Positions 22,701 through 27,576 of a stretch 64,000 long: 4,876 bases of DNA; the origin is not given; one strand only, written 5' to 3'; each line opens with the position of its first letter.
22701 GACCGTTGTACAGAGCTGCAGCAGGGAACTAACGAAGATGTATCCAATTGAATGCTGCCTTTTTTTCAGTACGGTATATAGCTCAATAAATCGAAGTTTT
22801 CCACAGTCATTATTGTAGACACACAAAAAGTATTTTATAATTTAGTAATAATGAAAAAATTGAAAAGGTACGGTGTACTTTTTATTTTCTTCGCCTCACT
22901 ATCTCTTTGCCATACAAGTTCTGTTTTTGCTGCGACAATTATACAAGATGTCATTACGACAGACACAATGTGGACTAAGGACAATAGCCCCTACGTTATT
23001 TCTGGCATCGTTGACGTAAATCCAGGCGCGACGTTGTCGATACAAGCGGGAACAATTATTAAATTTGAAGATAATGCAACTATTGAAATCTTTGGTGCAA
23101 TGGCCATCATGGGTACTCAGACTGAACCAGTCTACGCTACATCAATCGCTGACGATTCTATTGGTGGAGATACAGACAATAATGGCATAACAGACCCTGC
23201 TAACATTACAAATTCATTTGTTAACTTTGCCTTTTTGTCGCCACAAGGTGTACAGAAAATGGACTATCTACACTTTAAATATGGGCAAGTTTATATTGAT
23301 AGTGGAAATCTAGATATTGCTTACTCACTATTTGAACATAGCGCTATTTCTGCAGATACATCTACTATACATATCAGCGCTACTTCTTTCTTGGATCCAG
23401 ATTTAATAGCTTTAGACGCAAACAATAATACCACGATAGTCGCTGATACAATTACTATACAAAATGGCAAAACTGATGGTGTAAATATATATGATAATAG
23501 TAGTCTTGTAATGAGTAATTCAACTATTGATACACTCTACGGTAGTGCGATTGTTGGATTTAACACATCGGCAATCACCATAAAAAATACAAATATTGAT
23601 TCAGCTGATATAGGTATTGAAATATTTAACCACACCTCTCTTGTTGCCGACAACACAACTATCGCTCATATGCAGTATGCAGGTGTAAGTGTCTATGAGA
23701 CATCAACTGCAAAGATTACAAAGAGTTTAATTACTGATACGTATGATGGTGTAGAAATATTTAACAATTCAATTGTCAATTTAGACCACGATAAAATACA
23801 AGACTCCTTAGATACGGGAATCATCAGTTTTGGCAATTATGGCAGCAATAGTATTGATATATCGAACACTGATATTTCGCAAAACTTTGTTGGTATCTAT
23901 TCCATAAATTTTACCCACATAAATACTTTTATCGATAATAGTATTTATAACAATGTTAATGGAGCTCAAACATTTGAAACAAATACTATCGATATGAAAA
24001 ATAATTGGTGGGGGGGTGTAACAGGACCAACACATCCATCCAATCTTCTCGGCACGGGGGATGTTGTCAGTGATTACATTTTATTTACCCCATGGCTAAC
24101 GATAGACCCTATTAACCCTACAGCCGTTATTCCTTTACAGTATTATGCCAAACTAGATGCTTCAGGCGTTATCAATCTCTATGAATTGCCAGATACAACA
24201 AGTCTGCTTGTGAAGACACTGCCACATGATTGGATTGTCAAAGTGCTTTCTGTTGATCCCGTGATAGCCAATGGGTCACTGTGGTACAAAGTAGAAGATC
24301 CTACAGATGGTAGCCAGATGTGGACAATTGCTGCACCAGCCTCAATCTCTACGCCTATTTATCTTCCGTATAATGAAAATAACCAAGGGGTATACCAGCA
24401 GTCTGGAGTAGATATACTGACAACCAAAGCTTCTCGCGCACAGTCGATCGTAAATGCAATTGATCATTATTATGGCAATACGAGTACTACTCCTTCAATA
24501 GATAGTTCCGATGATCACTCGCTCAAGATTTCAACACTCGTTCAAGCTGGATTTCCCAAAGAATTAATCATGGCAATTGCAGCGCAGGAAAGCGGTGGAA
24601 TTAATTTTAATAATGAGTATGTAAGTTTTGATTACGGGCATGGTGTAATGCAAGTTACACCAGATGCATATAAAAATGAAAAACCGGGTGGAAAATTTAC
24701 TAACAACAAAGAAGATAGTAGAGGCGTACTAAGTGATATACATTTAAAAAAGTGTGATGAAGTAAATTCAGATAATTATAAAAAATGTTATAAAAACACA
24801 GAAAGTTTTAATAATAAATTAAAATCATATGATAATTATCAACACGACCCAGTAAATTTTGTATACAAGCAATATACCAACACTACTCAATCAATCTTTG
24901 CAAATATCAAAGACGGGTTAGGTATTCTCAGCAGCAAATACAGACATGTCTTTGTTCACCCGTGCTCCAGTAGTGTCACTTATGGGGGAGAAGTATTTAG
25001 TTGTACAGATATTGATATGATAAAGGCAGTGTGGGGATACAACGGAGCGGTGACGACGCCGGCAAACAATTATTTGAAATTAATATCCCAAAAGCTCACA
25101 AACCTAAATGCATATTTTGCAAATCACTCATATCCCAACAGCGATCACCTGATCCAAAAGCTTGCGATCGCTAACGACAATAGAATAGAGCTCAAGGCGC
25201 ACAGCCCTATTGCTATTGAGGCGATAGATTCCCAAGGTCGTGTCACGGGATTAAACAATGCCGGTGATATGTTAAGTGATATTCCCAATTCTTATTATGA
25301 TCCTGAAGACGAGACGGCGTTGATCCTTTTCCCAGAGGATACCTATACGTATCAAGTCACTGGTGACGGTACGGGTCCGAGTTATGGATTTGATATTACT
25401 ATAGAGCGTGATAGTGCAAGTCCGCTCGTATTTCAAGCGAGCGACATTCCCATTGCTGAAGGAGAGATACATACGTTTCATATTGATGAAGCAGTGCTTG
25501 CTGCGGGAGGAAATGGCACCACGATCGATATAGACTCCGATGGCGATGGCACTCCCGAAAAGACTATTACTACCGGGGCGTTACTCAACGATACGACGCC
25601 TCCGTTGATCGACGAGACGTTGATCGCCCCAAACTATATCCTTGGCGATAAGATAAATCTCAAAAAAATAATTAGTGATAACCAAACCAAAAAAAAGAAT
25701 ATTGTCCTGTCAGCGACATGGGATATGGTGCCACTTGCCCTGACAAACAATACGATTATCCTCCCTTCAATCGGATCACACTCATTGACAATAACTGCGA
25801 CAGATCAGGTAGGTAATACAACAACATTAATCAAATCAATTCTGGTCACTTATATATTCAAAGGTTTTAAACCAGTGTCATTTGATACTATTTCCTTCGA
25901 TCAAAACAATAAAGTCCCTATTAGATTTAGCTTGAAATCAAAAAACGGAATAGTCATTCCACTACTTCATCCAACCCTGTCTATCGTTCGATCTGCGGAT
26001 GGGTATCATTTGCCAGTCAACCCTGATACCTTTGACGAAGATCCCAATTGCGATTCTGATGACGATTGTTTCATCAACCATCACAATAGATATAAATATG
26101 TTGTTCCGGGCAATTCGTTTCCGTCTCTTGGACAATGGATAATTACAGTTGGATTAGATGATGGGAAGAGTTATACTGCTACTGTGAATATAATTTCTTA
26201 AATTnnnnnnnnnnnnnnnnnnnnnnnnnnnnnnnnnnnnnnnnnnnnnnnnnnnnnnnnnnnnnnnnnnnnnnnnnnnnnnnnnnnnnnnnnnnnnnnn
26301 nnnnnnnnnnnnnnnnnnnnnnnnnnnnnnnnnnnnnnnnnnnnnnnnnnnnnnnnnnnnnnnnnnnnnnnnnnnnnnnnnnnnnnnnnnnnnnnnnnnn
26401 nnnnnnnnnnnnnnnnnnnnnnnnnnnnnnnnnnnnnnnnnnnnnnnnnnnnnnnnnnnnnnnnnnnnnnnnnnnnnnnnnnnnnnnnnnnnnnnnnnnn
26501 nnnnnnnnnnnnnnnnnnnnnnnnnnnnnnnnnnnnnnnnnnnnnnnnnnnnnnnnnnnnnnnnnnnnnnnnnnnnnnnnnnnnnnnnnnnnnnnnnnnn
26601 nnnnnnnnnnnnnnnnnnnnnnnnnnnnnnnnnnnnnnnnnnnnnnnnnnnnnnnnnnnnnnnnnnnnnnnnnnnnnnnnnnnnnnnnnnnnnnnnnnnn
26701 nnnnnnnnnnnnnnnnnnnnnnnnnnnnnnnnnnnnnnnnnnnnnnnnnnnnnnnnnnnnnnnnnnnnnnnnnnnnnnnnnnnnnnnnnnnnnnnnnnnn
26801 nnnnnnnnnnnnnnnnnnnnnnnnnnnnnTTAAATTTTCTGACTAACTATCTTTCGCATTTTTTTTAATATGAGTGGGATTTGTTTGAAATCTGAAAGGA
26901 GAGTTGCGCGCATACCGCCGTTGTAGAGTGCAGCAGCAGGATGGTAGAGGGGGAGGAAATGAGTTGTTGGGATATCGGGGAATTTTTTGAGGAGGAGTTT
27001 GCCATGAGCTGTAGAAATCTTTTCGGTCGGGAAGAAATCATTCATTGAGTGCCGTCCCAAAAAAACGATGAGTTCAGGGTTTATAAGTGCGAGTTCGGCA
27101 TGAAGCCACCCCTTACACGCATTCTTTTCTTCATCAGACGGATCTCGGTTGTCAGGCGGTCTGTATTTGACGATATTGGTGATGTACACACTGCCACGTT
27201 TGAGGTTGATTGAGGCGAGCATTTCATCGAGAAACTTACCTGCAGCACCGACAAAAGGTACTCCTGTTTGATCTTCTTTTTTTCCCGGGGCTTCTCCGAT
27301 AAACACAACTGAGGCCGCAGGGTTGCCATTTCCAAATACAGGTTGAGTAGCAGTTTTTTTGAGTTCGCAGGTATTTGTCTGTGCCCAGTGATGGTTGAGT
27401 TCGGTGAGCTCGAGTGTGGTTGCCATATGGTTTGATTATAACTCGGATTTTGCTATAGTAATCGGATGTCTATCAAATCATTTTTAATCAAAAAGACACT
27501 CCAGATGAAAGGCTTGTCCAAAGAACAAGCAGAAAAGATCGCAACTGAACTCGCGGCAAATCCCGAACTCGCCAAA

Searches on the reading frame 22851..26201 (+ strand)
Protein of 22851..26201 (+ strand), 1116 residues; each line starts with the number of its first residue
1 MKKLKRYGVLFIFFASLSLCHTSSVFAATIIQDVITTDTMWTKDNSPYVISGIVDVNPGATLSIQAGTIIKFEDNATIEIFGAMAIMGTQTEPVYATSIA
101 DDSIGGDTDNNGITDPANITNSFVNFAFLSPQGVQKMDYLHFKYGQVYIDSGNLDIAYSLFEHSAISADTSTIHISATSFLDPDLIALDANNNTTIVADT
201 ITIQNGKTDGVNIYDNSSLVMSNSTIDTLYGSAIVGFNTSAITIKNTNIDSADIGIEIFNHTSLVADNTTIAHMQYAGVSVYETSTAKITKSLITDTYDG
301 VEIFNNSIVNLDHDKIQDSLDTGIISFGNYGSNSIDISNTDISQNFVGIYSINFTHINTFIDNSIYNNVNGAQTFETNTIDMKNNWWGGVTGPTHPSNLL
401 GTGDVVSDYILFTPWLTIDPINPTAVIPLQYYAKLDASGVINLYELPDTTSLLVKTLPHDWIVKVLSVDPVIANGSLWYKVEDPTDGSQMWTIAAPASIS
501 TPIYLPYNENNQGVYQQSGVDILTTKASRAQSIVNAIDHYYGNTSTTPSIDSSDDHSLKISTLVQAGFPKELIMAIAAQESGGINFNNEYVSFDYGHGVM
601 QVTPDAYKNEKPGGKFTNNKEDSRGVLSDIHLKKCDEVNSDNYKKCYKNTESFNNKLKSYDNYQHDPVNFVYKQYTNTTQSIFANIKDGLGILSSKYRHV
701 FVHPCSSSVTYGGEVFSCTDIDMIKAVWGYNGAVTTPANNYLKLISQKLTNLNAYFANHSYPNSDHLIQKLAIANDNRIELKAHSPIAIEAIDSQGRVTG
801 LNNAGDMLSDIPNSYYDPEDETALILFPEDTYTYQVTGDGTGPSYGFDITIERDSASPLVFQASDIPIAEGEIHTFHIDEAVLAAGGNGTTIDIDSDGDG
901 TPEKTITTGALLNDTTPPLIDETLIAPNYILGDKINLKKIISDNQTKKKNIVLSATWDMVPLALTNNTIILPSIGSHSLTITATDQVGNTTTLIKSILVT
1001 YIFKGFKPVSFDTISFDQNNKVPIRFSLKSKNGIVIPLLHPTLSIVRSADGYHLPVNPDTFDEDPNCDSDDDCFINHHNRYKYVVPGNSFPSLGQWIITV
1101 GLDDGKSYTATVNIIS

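Call 6: search_protein_families(library=pfam, proteins=[window:22851-26201:+], max_evalue=0.001)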
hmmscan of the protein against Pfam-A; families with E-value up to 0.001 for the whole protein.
window:22851-26201:+ (1116 aa): 1 family
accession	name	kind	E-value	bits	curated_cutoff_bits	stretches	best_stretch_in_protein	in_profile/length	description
PF13229.12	Beta_helix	-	2.8e-11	43.7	25.9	1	233-385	2-156/158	Right handed beta helix region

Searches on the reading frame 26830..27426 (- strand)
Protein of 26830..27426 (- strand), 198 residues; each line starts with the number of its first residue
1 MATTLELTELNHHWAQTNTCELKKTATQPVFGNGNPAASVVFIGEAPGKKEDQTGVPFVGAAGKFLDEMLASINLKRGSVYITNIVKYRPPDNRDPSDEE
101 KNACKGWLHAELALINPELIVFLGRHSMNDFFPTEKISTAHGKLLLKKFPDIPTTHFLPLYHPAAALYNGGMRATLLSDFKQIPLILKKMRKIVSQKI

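Call 6: search_protein_families(library=pfam, proteins=[window:26830-27426:-], max_evalue=0.001)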
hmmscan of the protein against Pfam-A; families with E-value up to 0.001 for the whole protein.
window:26830-27426:- (198 aa): 1 family
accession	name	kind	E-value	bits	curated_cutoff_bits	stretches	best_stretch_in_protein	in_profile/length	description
PF03167.25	UDG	-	1.9e-35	122.5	24.3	1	31-172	1-127/141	Uracil DNA glycosylase superfamily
